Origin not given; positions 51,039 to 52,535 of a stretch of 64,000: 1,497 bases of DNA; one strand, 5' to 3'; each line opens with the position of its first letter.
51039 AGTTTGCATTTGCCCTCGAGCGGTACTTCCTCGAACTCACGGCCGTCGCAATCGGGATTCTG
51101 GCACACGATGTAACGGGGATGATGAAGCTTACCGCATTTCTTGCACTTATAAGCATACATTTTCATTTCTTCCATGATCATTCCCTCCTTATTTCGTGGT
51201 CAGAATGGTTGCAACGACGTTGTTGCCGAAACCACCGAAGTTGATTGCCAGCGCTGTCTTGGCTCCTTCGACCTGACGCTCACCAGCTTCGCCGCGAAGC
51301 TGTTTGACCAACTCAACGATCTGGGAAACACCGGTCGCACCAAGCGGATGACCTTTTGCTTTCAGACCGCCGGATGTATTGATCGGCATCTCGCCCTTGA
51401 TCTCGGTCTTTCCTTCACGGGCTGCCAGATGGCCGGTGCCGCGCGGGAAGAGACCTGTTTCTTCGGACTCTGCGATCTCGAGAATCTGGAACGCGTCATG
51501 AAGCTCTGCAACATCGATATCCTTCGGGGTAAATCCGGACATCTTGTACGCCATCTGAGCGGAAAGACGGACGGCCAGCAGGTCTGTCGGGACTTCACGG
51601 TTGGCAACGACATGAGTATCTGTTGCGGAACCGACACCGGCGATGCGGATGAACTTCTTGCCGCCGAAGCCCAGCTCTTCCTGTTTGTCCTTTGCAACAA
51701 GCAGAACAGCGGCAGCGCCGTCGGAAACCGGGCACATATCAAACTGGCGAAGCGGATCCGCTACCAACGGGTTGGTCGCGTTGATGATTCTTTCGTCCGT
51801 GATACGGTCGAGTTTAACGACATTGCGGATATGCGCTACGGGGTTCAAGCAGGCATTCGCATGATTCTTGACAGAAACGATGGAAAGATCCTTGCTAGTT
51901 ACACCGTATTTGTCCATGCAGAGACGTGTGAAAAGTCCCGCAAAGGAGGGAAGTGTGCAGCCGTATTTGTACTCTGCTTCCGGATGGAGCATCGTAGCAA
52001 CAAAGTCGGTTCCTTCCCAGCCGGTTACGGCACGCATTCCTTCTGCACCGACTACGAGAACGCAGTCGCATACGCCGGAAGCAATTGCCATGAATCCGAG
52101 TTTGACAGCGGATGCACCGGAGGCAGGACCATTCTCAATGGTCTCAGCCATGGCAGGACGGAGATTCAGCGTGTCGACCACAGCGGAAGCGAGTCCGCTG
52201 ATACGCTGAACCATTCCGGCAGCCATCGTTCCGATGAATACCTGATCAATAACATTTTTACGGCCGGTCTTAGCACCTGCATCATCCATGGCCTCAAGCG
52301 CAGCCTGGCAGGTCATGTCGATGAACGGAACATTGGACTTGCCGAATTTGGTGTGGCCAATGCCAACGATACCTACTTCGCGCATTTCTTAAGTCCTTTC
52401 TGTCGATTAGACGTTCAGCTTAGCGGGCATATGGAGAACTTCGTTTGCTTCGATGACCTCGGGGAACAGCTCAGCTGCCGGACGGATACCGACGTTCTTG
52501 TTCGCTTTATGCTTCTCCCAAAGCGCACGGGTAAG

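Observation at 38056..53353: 15-kb co-directional island that may encode an undescribed anaerobic N-heterocycle (pyrimidine or purine) catabolic route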

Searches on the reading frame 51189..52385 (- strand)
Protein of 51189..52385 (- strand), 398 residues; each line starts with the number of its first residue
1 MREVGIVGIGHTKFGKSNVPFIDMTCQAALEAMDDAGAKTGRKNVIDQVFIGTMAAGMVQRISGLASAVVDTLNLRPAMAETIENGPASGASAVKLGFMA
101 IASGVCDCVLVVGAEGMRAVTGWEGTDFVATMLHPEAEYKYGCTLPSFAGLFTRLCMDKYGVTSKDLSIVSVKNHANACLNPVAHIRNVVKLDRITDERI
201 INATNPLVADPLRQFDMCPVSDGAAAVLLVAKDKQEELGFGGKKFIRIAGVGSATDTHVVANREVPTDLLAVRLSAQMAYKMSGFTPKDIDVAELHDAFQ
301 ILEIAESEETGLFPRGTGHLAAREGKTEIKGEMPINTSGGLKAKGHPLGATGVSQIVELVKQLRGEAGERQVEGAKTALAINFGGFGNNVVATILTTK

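Call 3: search_protein_families(library=pfam, proteins=[window:51189-52385:-])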
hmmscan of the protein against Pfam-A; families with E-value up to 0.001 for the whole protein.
window:51189-52385:- (398 aa): 5 families
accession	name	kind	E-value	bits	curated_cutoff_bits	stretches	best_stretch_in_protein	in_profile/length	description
PF22691.2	Thiolase_C_1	-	2.1e-44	151.2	28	1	252-396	1-143/144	Thiolase C-terminal domain-like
PF00108.29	Thiolase_N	-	2.9e-24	86.3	26.4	1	4-232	1-259/260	Thiolase, N-terminal domain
PF02803.24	Thiolase_C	-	3.6e-10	40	27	1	275-372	27-106/123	Thiolase, C-terminal domain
PF08545.16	ACP_syn_III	-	0.00057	20.2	24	0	90-125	10-45/80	3-Oxoacyl-[acyl-carrier-protein (ACP)] synthase III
PF00109.32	ketoacyl-synt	-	0.001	19.2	20.8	0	61-135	149-221/252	Beta-ketoacyl synthase, N-terminal domain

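Call 6: search_protein_families(library=ncbifam, proteins=[window:51189-52385:-], max_evalue=0.01)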
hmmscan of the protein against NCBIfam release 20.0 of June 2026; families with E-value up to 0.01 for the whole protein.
window:51189-52385:- (398 aa): 48 families (the best 25 are shown)
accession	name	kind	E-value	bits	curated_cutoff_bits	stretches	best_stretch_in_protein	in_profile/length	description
NF004720.0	PRK06064.1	subfamily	1.7e-108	362.9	420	1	1-397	1-387/389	thiolase domain-containing protein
NF053570.1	AcCoTHIOL_METTL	equivalog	1.6e-87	293.9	600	1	1-397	1-383/385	acetyl-CoA acetyltransferase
NF005704.0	PRK07516.1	subfamily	1.7e-83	280.8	412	1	2-394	2-384/389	thiolase domain-containing protein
NF009228.0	PRK12578.1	subfamily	4.6e-75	252.6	485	1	2-395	3-385/387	thiolase domain-containing protein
NF004810.0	PRK06157.1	equivalog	3.7e-68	230.5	403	1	2-394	7-392/400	acetyl-CoA acetyltransferase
NF004982.0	PRK06365.1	equivalog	1.6e-64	218.6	695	2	1-264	15-266/430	thiolase domain-containing protein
NF006102.0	PRK08256.1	subfamily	4e-62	210.5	436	1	2-395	3-390/394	lipid-transfer protein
NF004715.0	PRK06059.1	equivalog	1.9e-56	191.8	424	1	2-389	4-392/399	lipid-transfer protein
NF004936.0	PRK06289.1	equivalog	4.1e-55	187.2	375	1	13-397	18-403/405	acetyl-CoA acetyltransferase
NF004811.0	PRK06158.1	subfamily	1.8e-51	175.4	421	1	4-397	10-380/384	acetyl-CoA acetyltransferase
NF053628.1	BnzsclthlBbsBGT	equivalog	4e-48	164.2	750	1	2-375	5-359/389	benzoylsuccinyl-CoA thiolase subunit BbsB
NF006180.0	PRK08313.1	subfamily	1.2e-46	159.4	514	1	2-386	4-373/389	thiolase domain-containing protein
NF004721.0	PRK06065.1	equivalog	1.6e-44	152.4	455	1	3-384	11-380/393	thiolase domain-containing protein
NF006010.0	PRK08142.1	subfamily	4.8e-43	147.4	462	1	24-386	28-373/388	thiolase domain-containing protein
NF005892.0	PRK07855.1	subfamily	9.5e-42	143.2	469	1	4-380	8-374/390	lipid-transfer protein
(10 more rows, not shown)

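Call 39: search_solved_structures(query=window:51189-52385:-, show_alignments=2, max_evalue=1e-15)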
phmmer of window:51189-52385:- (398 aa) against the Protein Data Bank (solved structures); distinct sequences matched with E-value up to 1e-15: 18.
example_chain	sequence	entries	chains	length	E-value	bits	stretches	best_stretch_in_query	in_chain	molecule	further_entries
7yvy_A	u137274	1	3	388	4.4e-77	263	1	1-395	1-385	Acetyl-CoA acetyltransferase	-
4yzo_A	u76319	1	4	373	3.7e-65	223.8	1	4-392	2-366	Putative acyl-CoA acyltransferase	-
6esq_A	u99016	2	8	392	1.7e-56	195.3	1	1-397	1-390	acetoacetyl-CoA thiolase | Acetyl-CoA acetyltransferase thiolase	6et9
6hsj_A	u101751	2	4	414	2.4e-46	161.9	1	4-394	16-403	SCP2-thiolase (type-1)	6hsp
6hrv_A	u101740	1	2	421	2.5e-46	161.8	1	4-394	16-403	SCP2-thiolase (type-1)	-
7pxp_C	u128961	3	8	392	6.2e-46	160.5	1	2-381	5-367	Benzoylsuccinyl-CoA thiolase subunit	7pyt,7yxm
4bia_A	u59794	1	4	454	3.8e-43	151.4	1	10-396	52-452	3-KETOACYL-COA THIOLASE, PUTATIVE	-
4bi9_A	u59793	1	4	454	1.2e-42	149.7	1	10-396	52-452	3-KETOACYL-COA THIOLASE, PUTATIVE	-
3zbl_A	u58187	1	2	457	8.7e-39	137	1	11-395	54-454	3-KETOACYL-COA THIOLASE-LIKE PROTEIN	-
3zbk_A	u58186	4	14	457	9.1e-39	136.9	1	11-395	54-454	3-KETOACYL-COA THIOLASE-LIKE PROTEIN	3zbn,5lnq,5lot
3zbg_A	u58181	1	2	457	1.6e-38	136.1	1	11-395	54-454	3-KETOACYL-COA THIOLASE-LIKE PROTEIN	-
4u4e_A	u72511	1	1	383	5e-29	104.9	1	18-389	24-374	Thiolase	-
9skm_I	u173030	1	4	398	2.3e-27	99.4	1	275-396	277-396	2,4-diacetylphloroglucinol biosynthesis protein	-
9skh_I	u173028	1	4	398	4.8e-27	98.4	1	275-396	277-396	2,4-diacetylphloroglucinol biosynthesis protein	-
6ok1_A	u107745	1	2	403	2.3e-26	96.1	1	5-362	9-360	Lipid-transfer protein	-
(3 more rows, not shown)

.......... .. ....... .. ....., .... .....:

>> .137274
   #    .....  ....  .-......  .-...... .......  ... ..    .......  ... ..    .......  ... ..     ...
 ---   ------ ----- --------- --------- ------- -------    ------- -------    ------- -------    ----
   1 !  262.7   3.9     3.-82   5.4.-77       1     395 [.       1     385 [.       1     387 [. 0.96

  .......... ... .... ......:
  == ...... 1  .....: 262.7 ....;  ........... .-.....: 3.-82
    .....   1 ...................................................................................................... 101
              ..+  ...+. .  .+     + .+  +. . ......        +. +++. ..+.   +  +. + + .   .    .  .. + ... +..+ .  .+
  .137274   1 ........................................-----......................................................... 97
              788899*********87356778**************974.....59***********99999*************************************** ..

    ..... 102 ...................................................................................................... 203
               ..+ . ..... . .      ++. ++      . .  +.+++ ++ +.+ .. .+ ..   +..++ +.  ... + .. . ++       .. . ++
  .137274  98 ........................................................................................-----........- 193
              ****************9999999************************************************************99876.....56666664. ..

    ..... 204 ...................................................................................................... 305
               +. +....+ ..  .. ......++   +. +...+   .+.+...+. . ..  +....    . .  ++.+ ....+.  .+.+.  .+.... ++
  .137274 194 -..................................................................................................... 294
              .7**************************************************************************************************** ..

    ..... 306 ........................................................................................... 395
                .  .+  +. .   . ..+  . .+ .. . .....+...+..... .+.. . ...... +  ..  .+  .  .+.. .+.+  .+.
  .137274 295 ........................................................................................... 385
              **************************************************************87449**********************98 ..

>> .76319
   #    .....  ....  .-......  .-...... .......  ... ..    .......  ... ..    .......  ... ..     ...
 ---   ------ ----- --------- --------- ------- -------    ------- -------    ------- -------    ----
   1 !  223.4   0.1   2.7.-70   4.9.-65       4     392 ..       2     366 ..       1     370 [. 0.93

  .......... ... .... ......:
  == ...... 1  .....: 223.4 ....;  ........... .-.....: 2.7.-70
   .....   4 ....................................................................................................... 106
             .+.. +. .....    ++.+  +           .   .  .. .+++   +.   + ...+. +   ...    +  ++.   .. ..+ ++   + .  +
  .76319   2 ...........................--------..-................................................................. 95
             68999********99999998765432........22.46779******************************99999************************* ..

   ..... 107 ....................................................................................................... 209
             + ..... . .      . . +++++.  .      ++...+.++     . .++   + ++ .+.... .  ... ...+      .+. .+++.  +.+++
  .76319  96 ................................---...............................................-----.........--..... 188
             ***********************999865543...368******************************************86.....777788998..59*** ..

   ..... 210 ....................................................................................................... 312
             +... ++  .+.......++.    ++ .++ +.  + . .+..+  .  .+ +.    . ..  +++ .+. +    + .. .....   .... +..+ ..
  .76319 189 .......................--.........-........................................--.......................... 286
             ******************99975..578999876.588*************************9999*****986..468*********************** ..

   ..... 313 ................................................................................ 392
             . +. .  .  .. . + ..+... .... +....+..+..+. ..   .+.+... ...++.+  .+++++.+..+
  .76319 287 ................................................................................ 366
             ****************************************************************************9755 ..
